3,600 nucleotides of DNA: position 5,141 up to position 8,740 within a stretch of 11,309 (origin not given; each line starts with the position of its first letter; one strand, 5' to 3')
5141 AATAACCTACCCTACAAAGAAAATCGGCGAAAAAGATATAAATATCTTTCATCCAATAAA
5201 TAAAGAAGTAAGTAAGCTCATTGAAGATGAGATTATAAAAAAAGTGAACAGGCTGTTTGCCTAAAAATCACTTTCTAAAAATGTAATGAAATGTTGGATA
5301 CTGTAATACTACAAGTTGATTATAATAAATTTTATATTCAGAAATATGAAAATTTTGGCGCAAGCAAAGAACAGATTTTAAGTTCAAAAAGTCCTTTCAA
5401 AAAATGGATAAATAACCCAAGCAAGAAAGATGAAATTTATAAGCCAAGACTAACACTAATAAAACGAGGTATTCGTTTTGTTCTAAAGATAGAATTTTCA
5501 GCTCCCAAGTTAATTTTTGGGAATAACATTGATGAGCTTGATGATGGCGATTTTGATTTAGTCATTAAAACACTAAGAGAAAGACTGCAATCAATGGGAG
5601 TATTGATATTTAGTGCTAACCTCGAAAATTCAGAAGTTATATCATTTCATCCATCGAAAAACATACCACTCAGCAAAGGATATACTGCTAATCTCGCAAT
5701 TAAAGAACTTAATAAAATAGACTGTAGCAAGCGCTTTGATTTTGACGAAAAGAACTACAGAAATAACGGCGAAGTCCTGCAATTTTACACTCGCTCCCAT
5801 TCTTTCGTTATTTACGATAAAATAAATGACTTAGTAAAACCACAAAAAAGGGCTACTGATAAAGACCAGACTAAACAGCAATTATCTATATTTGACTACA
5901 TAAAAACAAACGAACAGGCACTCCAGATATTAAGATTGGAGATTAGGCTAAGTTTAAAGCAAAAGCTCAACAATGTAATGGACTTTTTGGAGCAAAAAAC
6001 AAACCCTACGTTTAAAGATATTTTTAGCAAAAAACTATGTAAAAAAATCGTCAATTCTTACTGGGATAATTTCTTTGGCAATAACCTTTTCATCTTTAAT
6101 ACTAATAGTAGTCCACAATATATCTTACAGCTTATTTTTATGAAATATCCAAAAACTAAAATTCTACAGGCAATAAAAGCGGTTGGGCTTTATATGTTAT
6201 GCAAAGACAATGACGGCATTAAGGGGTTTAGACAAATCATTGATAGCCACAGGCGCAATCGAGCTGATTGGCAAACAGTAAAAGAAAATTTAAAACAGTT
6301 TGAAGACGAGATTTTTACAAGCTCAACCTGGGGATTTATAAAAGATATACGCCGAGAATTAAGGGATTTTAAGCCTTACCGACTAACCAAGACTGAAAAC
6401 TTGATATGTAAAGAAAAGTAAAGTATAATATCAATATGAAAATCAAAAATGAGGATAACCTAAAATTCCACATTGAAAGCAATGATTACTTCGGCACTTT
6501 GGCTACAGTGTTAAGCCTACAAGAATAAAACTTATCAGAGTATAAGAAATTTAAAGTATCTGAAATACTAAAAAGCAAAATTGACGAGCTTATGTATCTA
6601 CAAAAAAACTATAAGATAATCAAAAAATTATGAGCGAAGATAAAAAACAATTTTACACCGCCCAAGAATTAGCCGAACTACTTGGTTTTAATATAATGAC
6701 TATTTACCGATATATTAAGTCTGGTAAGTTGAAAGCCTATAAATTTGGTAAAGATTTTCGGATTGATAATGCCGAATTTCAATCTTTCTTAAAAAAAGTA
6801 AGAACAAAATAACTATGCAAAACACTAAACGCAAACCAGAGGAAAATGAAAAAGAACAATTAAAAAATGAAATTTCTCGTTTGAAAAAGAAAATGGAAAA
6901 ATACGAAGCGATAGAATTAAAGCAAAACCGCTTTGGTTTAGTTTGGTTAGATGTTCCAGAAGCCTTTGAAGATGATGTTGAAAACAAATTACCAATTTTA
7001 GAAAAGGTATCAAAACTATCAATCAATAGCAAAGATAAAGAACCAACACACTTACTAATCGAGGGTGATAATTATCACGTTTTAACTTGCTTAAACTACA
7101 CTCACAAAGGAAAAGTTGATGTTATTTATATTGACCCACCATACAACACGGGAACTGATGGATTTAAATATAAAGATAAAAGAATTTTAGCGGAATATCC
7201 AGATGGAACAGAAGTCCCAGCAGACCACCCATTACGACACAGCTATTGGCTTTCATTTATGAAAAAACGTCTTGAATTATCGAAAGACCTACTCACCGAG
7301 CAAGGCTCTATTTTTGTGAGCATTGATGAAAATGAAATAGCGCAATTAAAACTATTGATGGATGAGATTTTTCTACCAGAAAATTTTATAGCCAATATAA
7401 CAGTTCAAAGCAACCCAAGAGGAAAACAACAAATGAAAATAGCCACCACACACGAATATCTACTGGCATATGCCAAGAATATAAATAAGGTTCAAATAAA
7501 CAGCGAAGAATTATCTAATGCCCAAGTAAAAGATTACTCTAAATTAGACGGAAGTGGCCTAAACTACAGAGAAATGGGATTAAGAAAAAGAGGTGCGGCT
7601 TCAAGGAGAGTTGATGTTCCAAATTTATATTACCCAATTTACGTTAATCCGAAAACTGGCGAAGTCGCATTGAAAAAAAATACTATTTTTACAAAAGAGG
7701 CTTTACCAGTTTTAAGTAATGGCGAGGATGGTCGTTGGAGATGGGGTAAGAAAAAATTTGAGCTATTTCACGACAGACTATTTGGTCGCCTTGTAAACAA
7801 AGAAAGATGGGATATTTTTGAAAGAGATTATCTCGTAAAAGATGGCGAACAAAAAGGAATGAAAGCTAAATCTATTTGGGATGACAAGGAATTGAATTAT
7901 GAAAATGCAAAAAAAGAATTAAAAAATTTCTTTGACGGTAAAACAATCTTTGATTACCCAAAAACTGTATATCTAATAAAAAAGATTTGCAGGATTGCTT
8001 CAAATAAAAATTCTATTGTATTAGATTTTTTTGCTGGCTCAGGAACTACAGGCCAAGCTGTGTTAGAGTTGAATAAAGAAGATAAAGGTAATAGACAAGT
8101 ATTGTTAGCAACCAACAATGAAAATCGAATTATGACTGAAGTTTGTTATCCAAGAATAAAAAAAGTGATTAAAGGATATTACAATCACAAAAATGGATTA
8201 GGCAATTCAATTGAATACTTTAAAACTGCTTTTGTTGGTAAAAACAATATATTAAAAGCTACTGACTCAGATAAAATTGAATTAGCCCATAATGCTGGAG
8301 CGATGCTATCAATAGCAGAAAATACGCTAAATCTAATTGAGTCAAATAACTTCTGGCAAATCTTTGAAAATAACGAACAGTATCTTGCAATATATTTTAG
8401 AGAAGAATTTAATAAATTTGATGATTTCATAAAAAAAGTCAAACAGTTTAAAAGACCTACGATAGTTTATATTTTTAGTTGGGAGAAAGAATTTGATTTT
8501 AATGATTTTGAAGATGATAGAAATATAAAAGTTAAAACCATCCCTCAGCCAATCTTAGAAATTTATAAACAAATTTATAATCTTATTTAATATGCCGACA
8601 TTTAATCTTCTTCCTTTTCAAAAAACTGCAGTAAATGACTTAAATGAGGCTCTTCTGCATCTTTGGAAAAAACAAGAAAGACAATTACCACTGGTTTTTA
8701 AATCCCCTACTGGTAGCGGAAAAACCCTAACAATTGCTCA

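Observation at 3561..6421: Candidate undescribed three-gene module (408-aa unknown, SpoVG homolog, 376-aa unknown) next to a type III R-M system, with a shared start-stop 15-mer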

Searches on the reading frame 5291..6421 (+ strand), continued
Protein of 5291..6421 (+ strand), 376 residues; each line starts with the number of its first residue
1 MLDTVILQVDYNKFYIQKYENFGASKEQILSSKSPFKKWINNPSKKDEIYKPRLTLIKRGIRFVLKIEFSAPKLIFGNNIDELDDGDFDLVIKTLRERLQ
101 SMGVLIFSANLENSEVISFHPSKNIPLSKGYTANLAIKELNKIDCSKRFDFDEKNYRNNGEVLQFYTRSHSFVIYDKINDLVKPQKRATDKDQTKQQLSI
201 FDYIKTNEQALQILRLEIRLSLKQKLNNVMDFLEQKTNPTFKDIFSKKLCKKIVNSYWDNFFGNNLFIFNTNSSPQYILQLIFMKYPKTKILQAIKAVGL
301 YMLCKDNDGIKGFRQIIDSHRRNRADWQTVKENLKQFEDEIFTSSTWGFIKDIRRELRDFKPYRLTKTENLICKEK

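Call 83: find_related_loci(query=A4, collection=viral_contigs, flank=10000)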
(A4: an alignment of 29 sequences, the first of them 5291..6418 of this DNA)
Query A4 (376 aa) in viral_contigs; peptide patterns used: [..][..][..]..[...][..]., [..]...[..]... (x = any residue, [..] = any of these).
131 stretches matched a pattern; 2 encode a relative of the query (tblastn E <= 1e-3); 2 distinct loci.
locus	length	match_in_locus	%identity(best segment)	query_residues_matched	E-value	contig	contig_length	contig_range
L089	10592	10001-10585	41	1-188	2e-45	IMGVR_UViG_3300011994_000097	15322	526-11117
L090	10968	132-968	31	1-256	9e-29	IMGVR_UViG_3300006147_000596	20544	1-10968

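Call 92: search_protein_families(library=pfam, alignment_id=A6, max_evalue=0.00001)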
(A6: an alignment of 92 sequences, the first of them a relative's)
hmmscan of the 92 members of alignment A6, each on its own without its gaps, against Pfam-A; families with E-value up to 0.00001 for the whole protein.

A. member 1, L004:11345-12541:+ (399 aa): 1 family
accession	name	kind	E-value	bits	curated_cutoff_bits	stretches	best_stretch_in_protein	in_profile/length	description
PF01555.25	N6_N4_Mtase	-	4.6e-42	144.9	26.7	1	138-370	1-221/221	DNA methylase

B. families by the number of members that match (of 92 scanned): 47 families (the first 25 are shown)
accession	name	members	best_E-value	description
PF01555.25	N6_N4_Mtase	18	2.9e-61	DNA methylase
PF04851.21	ResIII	16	6.5e-29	Type III restriction enzyme, res subunit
PF02384.22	N6_Mtase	11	5.1e-103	N-6 DNA Methylase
PF07669.17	Eco57I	10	1.6e-41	Eco57I restriction-modification methylase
PF00270.35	DEAD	9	1.1e-09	DEAD/DEAH box helicase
PF20473.4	MmeI_Mtase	8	2.2e-91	MmeI, DNA-methyltransferase domain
PF18766.7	SWI2_SNF2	7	3.6e-78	SWI2/SNF2 ATPase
PF12564.13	TypeIII_RM_meth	4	4e-20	Type III restriction/modification enzyme methylation subunit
PF12950.13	TaqI_C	4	8.9e-20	TaqI-like C-terminal specificity domain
PF01170.24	UPF0020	4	1.2e-11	RMKL-like, methyltransferase domain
PF02086.21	MethyltransfD12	3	9.6e-37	D12 class N6 adenine-specific DNA methyltransferase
PF13784.11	Fic_N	3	1.3e-24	Fic/DOC family N-terminal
PF02661.23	Fic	3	2.7e-20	Fic/DOC family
PF13651.11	EcoRI_methylase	2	3.1e-127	Adenine-specific methyltransferase EcoRI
PF09491.16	RE_AlwI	2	1.8e-88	AlwI restriction endonuclease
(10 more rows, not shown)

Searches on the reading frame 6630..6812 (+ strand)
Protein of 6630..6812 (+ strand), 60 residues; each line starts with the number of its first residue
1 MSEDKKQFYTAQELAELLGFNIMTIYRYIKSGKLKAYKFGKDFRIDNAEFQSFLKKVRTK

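Call 7: search_protein_families(library=pfam, proteins=[window:6630-6812:+], max_evalue=0.1)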
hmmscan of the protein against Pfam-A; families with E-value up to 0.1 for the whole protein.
window:6630-6812:+ (60 aa): 6 families
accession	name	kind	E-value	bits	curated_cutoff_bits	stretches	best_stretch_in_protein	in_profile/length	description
PF12728.13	HTH_17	-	4.5e-12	46.5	27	1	8-56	1-49/51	Helix-turn-helix domain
PF08279.18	HTH_11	-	0.00048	20.4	25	1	5-31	13-38/55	HTH domain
PF12964.13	DUF3853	-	0.009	16.6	22.1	1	3-43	41-83/97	Protein of unknown function (DUF3853)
PF00376.29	MerR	-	0.025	14.8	28.2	1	12-36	3-27/38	MerR family regulatory protein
PF13309.12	HTH_22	-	0.061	13.8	29.6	1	11-30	44-63/63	HTH domain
PF13384.12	HTH_23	-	0.075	13.3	24.6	0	9-30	18-39/50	Homeodomain-like domain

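Call 8: search_protein_families(library=phrogs, proteins=[window:6630-6812:+], max_evalue=0.1)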
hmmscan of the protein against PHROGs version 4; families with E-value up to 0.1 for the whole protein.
window:6630-6812:+ (60 aa): 18 families
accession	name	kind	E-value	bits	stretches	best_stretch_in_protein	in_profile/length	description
phrog_66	-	integration and excision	1.4e-09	39.2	1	3-56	88-142/412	excisionase and transcriptional regulator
phrog_6401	-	DNA, RNA and nucleotide metabolism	2.6e-07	31.4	1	5-56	6-58/64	DNA binding protein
phrog_10045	-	DNA, RNA and nucleotide metabolism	5.1e-06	27.2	1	3-57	15-70/74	HTH DNA binding protein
phrog_2907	-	integration and excision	5.3e-06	27.8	1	6-58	4-61/117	excisionase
phrog_2474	-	transcription regulation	0.00024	22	1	3-38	43-78/118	MerR-like transcriptional regulator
phrog_1840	-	integration and excision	0.0011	20.4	1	9-58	7-57/90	excisionase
phrog_7735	-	integration and excision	0.0018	19.6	1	6-38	3-35/99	excisionase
phrog_6620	-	integration and excision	0.0019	18.8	1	9-56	2-51/201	transposase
phrog_575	-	integration and excision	0.0028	18.7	1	6-40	11-45/71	Cox-like excisionase and repressor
phrog_668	-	DNA, RNA and nucleotide metabolism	0.0074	17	1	5-57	60-113/181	HTH DNA binding protein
phrog_57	-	head and packaging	0.011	16.6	1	3-53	7-58/199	terminase small subunit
phrog_125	-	DNA, RNA and nucleotide metabolism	0.019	15.5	1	3-39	174-210/254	DNA invertase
phrog_15534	-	DNA, RNA and nucleotide metabolism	0.023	16.2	1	9-56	44-90/93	HTH DNA binding protein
phrog_989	-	unknown function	0.032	15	1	5-31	3-29/70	-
phrog_34819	-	unknown function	0.043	15.3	1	20-48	3-31/89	-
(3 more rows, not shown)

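Call 9: search_protein_families(library=ncbifam, proteins=[window:6630-6812:+], max_evalue=0.1)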
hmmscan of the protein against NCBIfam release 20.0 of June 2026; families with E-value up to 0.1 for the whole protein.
window:6630-6812:+ (60 aa): 4 families
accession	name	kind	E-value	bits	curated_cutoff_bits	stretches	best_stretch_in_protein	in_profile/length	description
TIGR01764.1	excise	domain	1.9e-13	50.5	28.8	1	8-56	1-49/49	excisionase family DNA-binding protein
NF040990.2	MamR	equivalog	2.6e-06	27.6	100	1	6-54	41-89/91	magnetosome protein MamR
NF047737.1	antiphage_MADS1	equivalog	2.2e-05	24.6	80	1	9-46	4-41/49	methylation-associated defense system helix-turn-helix domain-containing protein MAD1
NF033518.0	transpos_IS607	equivalog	0.0076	15.8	110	1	13-56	2-46/187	IS607 family transposase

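Call 77: search_protein_families(library=padloc, proteins=[window:6630-6812:+], max_evalue=0.01)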
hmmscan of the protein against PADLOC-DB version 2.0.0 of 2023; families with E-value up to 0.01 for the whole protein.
window:6630-6812:+ (60 aa): 3 families
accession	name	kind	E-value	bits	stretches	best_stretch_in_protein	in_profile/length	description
PDLC04133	mad1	-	4.4e-09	34.5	1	6-48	3-45/60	mads_1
PDLC03252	MTase_II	-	0.00036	17.9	1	6-58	2-54/365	Type II methyltransferase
PDLC03348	MTase_II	-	0.0075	12.8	1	3-54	5-57/727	Type II methyltransferase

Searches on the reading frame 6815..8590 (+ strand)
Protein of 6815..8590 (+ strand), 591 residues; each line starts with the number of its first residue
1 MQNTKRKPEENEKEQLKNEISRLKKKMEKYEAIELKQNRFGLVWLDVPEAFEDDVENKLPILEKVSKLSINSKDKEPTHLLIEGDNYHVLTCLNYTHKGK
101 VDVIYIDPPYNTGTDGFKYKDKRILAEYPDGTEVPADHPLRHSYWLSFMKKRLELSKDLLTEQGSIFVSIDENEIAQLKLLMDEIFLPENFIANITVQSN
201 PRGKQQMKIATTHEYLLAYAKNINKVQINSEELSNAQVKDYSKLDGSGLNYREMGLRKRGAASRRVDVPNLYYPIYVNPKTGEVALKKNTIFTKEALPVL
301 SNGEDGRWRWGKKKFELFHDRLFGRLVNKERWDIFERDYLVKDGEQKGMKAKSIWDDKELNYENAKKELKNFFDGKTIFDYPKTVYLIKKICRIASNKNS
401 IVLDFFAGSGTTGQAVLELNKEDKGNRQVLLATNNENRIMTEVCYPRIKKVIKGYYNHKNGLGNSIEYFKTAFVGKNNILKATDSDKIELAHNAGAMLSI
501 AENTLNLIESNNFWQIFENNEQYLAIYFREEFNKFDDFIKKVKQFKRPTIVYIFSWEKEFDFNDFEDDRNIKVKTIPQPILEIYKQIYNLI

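Call 7: search_protein_families(library=pfam, proteins=[window:6815-8590:+], max_evalue=0.1)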
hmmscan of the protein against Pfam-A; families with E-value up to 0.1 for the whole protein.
window:6815-8590:+ (591 aa): 3 families
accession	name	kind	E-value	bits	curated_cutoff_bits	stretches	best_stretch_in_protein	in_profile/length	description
PF01555.25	N6_N4_Mtase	-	1.1e-34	120.7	26.7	1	101-422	1-205/221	DNA methylase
PF03602.21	Cons_hypoth95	-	4.2e-05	23.7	24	0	95-113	107-126/182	Conserved hypothetical protein 95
PF02086.21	MethyltransfD12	-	0.00021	21.6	22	0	97-115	172-193/253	D12 class N6 adenine-specific DNA methyltransferase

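Call 77: search_protein_families(library=padloc, proteins=[window:6815-8590:+], max_evalue=0.01)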
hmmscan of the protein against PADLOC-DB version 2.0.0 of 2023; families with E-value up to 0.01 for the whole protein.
window:6815-8590:+ (591 aa): 34 families (the best 25 are shown)
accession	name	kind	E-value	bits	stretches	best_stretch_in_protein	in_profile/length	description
PDLC03634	MTase_III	-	4.4e-82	274.9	1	18-436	37-446/621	Type III methyltransferase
PDLC03644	MTase_III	-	6.5e-81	270.7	1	44-470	6-420/542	Type III methyltransferase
PDLC03641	MTase_III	-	3.7e-78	261.7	1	19-440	46-452/657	Type III methyltransferase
PDLC03642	MTase_III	-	3.4e-73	245.1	2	34-249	38-244/528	Type III methyltransferase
PDLC03636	MTase_III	-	4.9e-57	192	1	75-465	43-420/575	Type III methyltransferase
PDLC03640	MTase_III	-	7.3e-55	184.5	2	79-226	44-203/654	Type III methyltransferase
PDLC03637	MTase_III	-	4.2e-50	168.8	2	35-226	80-268/513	Type III methyltransferase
PDLC03639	MTase_III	-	7.3e-50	167.9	2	25-282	33-274/639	Type III methyltransferase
PDLC03635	MTase_III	-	1.8e-49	167.1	1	65-454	205-578/708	Type III methyltransferase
PDLC03645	MTase_III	-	1.1e-46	157.2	2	65-279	126-326/709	Type III methyltransferase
PDLC03354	MTase_II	-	4.8e-40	135.9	2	71-257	48-244/425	Type II methyltransferase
PDLC03646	MTase_III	-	7e-35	118.1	1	68-461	461-848/1057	Type III methyltransferase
PDLC03638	MTase_III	-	3.2e-33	113.1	1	74-454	376-683/816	Type III methyltransferase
PDLC03278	MTase_II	-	7e-33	112.6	2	89-223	9-123/390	Type II methyltransferase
PDLC03643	MTase_III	-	1.2e-30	105.1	1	149-433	1-265/465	Type III methyltransferase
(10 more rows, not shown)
